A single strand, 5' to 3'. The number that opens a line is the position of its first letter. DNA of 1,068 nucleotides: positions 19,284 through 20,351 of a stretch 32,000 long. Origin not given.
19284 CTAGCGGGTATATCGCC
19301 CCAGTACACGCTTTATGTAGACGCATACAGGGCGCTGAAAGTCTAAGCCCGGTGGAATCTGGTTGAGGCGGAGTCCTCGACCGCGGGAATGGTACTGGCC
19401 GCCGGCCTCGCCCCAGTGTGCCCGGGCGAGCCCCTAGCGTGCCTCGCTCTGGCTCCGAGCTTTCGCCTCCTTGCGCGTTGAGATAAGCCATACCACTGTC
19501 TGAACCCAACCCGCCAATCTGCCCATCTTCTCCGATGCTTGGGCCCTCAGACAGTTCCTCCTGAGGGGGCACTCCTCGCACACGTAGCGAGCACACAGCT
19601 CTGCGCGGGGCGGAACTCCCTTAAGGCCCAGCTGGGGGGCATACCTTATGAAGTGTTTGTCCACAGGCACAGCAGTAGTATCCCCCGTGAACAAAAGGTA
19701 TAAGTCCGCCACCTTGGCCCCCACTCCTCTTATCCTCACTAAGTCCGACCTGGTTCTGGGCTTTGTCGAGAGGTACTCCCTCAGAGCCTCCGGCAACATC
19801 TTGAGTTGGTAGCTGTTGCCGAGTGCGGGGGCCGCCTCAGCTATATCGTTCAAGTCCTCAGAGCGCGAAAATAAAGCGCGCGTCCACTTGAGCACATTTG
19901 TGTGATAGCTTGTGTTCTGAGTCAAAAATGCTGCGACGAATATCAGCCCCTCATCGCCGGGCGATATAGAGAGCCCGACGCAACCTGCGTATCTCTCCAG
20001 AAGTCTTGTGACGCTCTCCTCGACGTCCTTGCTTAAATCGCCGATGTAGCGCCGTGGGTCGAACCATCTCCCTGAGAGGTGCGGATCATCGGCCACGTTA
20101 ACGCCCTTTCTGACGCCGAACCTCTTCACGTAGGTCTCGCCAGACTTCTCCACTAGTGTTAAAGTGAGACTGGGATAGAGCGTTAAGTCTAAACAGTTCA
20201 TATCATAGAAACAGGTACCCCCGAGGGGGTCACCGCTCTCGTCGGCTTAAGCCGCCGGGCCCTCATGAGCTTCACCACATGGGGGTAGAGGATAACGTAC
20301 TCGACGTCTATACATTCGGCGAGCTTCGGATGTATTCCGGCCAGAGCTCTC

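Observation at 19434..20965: Radical SAM enzyme translationally coupled to an endonuclease III-like Fe-S DNA glycosylase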

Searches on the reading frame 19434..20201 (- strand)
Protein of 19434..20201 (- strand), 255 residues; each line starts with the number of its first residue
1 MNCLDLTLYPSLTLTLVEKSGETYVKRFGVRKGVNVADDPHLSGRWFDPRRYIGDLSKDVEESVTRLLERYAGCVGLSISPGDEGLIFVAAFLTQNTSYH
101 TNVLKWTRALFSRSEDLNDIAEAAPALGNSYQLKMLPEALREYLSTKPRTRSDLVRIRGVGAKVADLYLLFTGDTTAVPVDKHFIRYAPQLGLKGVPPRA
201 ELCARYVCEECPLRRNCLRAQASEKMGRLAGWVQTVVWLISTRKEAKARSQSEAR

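Call 3: search_protein_families(library=pfam, proteins=[window:19434-20201:-], max_evalue=0.1)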
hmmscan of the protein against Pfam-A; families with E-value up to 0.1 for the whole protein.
window:19434-20201:- (255 aa): 3 families
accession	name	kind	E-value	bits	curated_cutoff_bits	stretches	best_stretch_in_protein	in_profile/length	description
PF02467.21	Whib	-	0.011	16.7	23.6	1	200-221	23-44/65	Transcription factor WhiB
PF00633.29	HHH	-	0.059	13.7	24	0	147-166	6-25/30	Helix-hairpin-helix motif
PF00570.28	HRDC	-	0.072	13.5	23.8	0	139-168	31-60/68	HRDC domain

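Call 4: search_protein_families(library=ncbifam, proteins=[window:19434-20201:-], max_evalue=0.1)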
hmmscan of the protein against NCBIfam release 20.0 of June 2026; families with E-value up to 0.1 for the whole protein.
window:19434-20201:- (255 aa): 4 families
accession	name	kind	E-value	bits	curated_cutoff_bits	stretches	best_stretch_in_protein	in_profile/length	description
TIGR01083.1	nth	equivalog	1.2e-06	28.3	211.7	1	139-193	94-148/192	endonuclease III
TIGR00588.1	ogg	subfamily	1.3e-05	24.5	397.85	1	150-239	218-302/310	8-oxoguanine DNA-glycosylase (ogg)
NF053634.1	MonDNAglycDR2438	equivalog_domain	0.032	13.8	400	1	153-192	109-148/219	monofunctional DNA glycosylase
NF002305.0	PRK01229.1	equivalog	0.096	12.1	183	0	143-221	111-190/210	N-glycosylase/DNA lyase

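Call 5: search_solved_structures(query=window:19434-20201:-, max_evalue=1, show_alignments=2)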
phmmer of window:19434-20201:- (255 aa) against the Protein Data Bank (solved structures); distinct sequences matched with E-value up to 1: 17.
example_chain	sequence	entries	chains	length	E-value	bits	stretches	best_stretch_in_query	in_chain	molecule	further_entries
9nzc_A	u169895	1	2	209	3e-05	26.6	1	130-194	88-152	Endonuclease III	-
9nzd_A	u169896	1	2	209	0.0002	23.9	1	130-194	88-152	Endonuclease III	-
8a5g_A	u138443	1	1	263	0.006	19.1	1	148-209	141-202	Endonuclease III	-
1orn_A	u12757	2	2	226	0.015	17.8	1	138-193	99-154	Endonuclease III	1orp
1p59_A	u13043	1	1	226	0.019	17.4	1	138-193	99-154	Endonuclease III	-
4uob_A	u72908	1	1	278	0.084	15.4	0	148-210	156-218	ENDONUCLEASE III-3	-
9o00_A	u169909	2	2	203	0.1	15.1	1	135-197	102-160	8-oxoguanine DNA glycosylase/AP lyase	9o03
7kif_Z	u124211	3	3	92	0.23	13.9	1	190-233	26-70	Probable transcriptional regulator WhiB7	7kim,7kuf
8a5c_A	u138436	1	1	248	0.26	13.8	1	154-198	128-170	Endonuclease III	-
8a5f_A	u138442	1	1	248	0.26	13.7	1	154-198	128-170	Endonuclease III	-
4unf_A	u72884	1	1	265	0.29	13.6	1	154-198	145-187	ENDONUCLEASE III-1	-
3n0u_A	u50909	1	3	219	0.37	13.2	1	149-215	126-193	Probable N-glycosylase/DNA lyase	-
9o01_A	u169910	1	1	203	0.5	12.8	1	135-197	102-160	8-oxoguanine DNA glycosylase/AP lyase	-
9o02_A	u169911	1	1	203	0.5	12.8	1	135-197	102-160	8-oxoguanine DNA glycosylase/AP lyase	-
7kug_A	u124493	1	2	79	0.5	12.8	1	196-224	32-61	Probable transcriptional regulator WhiB7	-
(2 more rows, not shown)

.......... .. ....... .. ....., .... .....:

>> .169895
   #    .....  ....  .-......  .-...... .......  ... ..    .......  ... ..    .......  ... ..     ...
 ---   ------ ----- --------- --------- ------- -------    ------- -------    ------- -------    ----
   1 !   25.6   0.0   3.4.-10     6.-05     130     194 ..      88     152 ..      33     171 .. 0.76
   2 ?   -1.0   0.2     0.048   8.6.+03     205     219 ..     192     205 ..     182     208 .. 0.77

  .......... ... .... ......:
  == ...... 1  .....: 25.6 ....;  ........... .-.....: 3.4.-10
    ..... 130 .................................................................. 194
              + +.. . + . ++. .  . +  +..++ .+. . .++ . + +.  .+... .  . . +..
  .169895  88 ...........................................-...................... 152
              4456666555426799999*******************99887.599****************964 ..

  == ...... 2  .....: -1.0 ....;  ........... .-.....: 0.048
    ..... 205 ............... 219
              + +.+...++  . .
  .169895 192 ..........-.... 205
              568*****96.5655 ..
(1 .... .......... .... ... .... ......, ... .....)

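Call 9: find_homologous_proteins(query=window:19434-20201:-)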
Query window:19434-20201:- (255 aa): 48 proteins with E <= 0.001 among 1084 candidates.
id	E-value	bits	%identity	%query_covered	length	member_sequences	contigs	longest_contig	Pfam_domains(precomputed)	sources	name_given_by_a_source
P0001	3.5e-167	572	100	100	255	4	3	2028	-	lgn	-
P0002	7.8e-108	377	68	94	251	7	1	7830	-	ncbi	-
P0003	2.2e-99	350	62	96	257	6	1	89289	-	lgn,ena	-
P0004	6.8e-99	348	64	94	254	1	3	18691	-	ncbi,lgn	-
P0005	7.7e-98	345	63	96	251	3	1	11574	-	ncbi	ncbi:MAG: DNA lyase [Thermoproteus sp.]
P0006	3.4e-97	343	63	95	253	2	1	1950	PF00633.30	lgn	-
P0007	1.8e-96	340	64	94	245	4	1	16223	-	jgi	jgi:hypothetical protein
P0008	1.9e-96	340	61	94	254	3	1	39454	PF00633.30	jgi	jgi:hypothetical protein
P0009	3.5e-96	339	63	94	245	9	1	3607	-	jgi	jgi:hypothetical protein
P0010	1.1e-95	338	63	94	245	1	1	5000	-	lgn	-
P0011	6.7e-95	335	61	94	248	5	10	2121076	-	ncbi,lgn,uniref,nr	ncbi:MAG: DNA lyase [Pyrobaculum arsenaticum]|uniref:HhH-GPD family protein n=2 Tax=Pyrobaculum arse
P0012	7.6e-95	335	61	94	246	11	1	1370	-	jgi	jgi:hypothetical protein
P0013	7.7e-95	335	60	94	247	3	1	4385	PF00633.30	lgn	-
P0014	8.7e-95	335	63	94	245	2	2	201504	-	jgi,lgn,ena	-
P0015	1.2e-94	334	63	94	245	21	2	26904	-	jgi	jgi:hypothetical protein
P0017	3.7e-93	329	59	94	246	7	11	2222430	-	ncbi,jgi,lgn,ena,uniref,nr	ncbi:DNA lyase [Pyrobaculum aerophilum]|uniref:DNA lyase n=1 Tax=Pyrobaculum aerophilum TaxID=13773 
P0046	2.2e-38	150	40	93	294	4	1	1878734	-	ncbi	ncbi:DNA lyase [Infirmifilum sp. SLHALR2]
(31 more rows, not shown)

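Call 10: find_encoding_contigs(protein=P0017, flank=6000, max_places=2)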
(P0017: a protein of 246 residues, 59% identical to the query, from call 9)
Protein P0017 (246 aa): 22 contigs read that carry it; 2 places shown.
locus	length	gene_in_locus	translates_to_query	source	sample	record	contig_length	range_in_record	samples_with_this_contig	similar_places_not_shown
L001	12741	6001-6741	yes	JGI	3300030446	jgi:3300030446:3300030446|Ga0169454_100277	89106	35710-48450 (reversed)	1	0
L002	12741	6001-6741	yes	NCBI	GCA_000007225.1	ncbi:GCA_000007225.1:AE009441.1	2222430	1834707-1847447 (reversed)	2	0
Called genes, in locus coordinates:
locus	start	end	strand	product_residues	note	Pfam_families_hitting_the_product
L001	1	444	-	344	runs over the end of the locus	PF00466:Ribosomal_L10, PF17777:RL10P_insert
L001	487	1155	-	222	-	PF00687:Ribosomal_L1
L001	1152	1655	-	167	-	PF00298:Ribosomal_L11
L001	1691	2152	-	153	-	PF03439:Spt5-NGN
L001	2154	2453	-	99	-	-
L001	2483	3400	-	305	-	PF02881:SRP54_N, PF13401:AAA_22 (faint), PF20720:nSTAND3 (faint), PF25199:nSTAND_NTPase5 (faint), PF00448:SRP54, PF01656:CbiA (faint)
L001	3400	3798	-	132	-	PF02996:Prefoldin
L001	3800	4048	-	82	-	PF01775:Ribosomal_L18A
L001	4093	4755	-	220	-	PF01912:eIF-6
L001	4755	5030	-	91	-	PF01198:Ribosomal_L31e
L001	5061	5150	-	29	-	-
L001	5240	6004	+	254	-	PF13353:Fer4_12 (weak), PF04055:Radical_SAM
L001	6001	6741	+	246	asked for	-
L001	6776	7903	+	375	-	PF00579:tRNA-synt_1b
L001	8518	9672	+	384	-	PF09985:Glucodextran_C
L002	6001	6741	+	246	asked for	-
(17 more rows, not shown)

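Call 11: find_encoding_contigs(protein=P0046, flank=6000, max_places=2)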
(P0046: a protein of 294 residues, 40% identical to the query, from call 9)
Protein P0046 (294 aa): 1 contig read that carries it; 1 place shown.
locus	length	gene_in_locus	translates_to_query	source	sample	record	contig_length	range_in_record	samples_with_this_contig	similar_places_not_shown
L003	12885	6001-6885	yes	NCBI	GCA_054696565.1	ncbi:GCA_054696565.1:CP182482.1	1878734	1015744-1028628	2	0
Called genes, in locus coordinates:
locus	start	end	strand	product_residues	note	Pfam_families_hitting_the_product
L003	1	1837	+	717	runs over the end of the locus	-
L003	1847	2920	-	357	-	PF02746:MR_MLE_N, PF13378:MR_MLE_C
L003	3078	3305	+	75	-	-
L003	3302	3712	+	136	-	-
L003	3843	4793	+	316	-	-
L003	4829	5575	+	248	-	PF04126:Cyclophil_like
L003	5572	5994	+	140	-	-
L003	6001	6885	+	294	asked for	-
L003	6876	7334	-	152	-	PF07282:Cas12f1-like_TNB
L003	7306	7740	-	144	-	-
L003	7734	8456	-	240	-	-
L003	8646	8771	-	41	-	-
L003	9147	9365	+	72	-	-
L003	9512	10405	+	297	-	PF00483:NTP_transferase, PF12804:NTP_transf_3 (weak)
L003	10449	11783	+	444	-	-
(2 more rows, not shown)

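Call 25: find_homologous_proteins(query=A1, max_evalue=0.00001)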
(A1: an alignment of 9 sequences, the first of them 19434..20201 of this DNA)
Query A1 (9 sequences) (255 aa, profile of the alignment): 96 proteins with E <= 0.00001 among 7368 candidates.
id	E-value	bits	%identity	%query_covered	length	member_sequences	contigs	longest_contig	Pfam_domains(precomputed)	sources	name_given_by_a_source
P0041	4.2e-120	418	42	93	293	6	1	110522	-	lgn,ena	-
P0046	4.9e-117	408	40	93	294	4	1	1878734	-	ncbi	ncbi:DNA lyase [Infirmifilum sp. SLHALR2]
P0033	1.3e-116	407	43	91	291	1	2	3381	-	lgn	-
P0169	1.8e-109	383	30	93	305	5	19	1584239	-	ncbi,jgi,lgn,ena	ncbi:MAG: hypothetical protein QW743_01545 [Candidatus Methanomethylicia archaeon]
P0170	2.3e-106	373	29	92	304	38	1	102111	-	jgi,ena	jgi:hypothetical protein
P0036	2.4e-102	360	43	93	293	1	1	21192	-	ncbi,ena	-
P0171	4.7e-101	356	32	96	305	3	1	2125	-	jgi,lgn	-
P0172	1.4e-99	351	31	93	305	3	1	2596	-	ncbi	ncbi:MAG: hypothetical protein QXI93_05720 [Candidatus Methanomethylicia archaeon]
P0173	1.9e-99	350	29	93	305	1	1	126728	-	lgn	-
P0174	3.0e-99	350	30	93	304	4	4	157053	-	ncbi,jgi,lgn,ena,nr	ncbi:MAG: hypothetical protein NDF57_06050 [archaeon GBS-70-058]|nr:hypothetical protein [Candidatus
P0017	1.0e-96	342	59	94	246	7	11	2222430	-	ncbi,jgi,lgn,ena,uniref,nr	ncbi:DNA lyase [Pyrobaculum aerophilum]|uniref:DNA lyase n=1 Tax=Pyrobaculum aerophilum TaxID=13773 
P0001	4.2e-96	340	100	100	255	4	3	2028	-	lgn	-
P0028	2.3e-95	337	55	94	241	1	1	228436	-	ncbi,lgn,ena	-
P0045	2.6e-95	337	41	93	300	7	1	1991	-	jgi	-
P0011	3.1e-92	327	61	94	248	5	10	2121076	-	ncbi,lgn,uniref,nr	ncbi:MAG: DNA lyase [Pyrobaculum arsenaticum]|uniref:HhH-GPD family protein n=2 Tax=Pyrobaculum arse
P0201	1.1e-76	276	29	96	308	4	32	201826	-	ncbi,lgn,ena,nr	ncbi:MAG: hypothetical protein QXE67_03230 [Nitrososphaerota archaeon]|nr:hypothetical protein [Cand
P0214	1.0e-55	207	34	78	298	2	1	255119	-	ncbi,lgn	ncbi:MAG: hypothetical protein QXU97_05970 [Fervidicoccaceae archaeon]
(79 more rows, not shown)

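Call 27: find_related_loci(query=A2, collection=genome_contigs, flank=4000)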
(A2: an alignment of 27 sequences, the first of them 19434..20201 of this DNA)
Query A2 (255 aa) in genome_contigs; peptide patterns used: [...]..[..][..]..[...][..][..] (x = any residue, [..] = any of these).
57 stretches matched a pattern; 49 encode a relative of the query (tblastn E <= 1e-3); 49 distinct loci.
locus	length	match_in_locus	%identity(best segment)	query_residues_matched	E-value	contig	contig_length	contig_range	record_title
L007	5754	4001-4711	63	1-239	1e-100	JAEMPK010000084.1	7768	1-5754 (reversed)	MAG: Pyrobaculum sp. isolate 2016_B02_str_C_12 c_000000000493, whole genome shotgun sequence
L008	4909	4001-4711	60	1-239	1e-96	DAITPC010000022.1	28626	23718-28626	MAG TPA_asm: Pyrobaculum sp. isolate CTOTU25734 NODE_69_length_28626_cov_167.997445, whole genome shotgun sequence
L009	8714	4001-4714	57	1-240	5e-95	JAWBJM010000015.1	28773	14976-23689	MAG: Pyrobaculum sp. isolate GMQS_201907_bins_3 GMQS_201907_bins_3_scaffold_15, whole genome shotgun sequence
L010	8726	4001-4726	58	1-244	1e-93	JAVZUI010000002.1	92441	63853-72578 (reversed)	MAG: Pyrobaculum sp. isolate DRTY-8_201808_bins_12 DRTY-8_201808_bins_12_scaffold_2, whole genome shotgun sequence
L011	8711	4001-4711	60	1-239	1e-93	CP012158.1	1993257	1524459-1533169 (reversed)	Pyrobaculum sp. WP30, complete genome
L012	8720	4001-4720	60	1-244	9e-92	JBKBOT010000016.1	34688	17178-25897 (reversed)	MAG: Pyrobaculum sp. isolate 21I_056.bin.4 NODE_16_length_34688_cov_9.808414, whole genome shotgun sequence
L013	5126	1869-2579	60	1-239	7e-92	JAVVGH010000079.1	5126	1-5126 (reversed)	MAG: Pyrobaculum sp. isolate PSS.bin.21 NODE_2804_length_5126_cov_104.495563, whole genome shotgun sequence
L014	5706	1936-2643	60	2-239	1e-90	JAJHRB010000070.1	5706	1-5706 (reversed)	MAG: Thermoproteaceae archaeon isolate Bin S10 scaffold_199_c2, whole genome shotgun sequence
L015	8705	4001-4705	55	1-239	5e-88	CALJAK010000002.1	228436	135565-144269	MAG: uncultured Thermoproteales archaeon isolate S1_Bin_MAXBIN__103_1 genome assembly, contig: c_000000376938, whole gen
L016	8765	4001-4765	43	4-239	1e-52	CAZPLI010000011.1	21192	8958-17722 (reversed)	MAG TPA_asm: uncultured Thermofilaceae archaeon isolate SRP141552_co1_50 genome assembly, contig: NODE_977_length_21192_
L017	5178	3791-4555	42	4-239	4e-49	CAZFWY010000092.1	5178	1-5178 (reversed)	MAG TPA_asm: uncultured Thermofilaceae archaeon isolate SRP141552_co1_58 genome assembly, contig: NODE_8504_length_5178_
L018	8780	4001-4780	37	4-239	8e-44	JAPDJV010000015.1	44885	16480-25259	MAG: Thermoproteota archaeon isolate S9B2_HD70 c_000000000298, whole genome shotgun sequence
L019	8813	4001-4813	32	4-239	6e-38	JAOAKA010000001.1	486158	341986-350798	MAG: Sulfolobales archaeon isolate SKW299 NODE_1_length_486158_cov_47.562696, whole genome shotgun sequence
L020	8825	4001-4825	30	4-240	1e-37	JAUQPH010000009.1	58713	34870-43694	MAG: Thermoproteota archaeon isolate GXS.bins.2.201912 NODE_338_length_58713_cov_47.542416, whole genome shotgun sequenc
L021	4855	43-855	31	9-239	4e-37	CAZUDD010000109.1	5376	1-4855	MAG TPA_asm: uncultured Desulfurococcaceae archaeon isolate binchicken_co409_6 genome assembly, contig: NODE_2990_length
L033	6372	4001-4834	33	4-251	3e-30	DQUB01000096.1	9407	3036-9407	MAG TPA_asm: Pyrodictium sp. isolate SZUA-1443 k95_53021, whole genome shotgun sequence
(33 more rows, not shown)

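Call 38: predict_structure(alignment_id=A2)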
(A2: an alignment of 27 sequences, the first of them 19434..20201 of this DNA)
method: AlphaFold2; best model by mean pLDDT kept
length: 255 residues; sequences in the alignment: 27
mean_pLDDT: 96.4   pTM: 0.92
mean pLDDT of the five models: 96.4, 96.0, 95.4, 95.4, 94.6
residues with pLDDT >= 90: 242; 70-90: 11; 50-70: 2; < 50: 0
segments of 3 or more residues with pLDDT < 50: none
pLDDT, mean of each block of 10 residues (from residue 1): 95 98 97 98 98 98 98 98 98 96 98 98 98 98 96 97 98 98 97 97 95 97 98 98 86 71
secondary structure, 60 per line:
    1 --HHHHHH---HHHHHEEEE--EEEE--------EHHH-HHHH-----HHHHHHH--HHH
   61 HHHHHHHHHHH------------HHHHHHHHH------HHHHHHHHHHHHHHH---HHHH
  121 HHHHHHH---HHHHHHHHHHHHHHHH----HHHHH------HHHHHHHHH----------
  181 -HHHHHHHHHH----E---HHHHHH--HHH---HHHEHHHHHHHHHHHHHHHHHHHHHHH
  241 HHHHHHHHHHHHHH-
elements in order: H3-8 H12-16 E17-20 E23-26 H40-43 H49-55 H58-71 H84-92 H99-113 H117-127 H131-146 H151-155 H162-170 H182-191 H200-205 H218-254
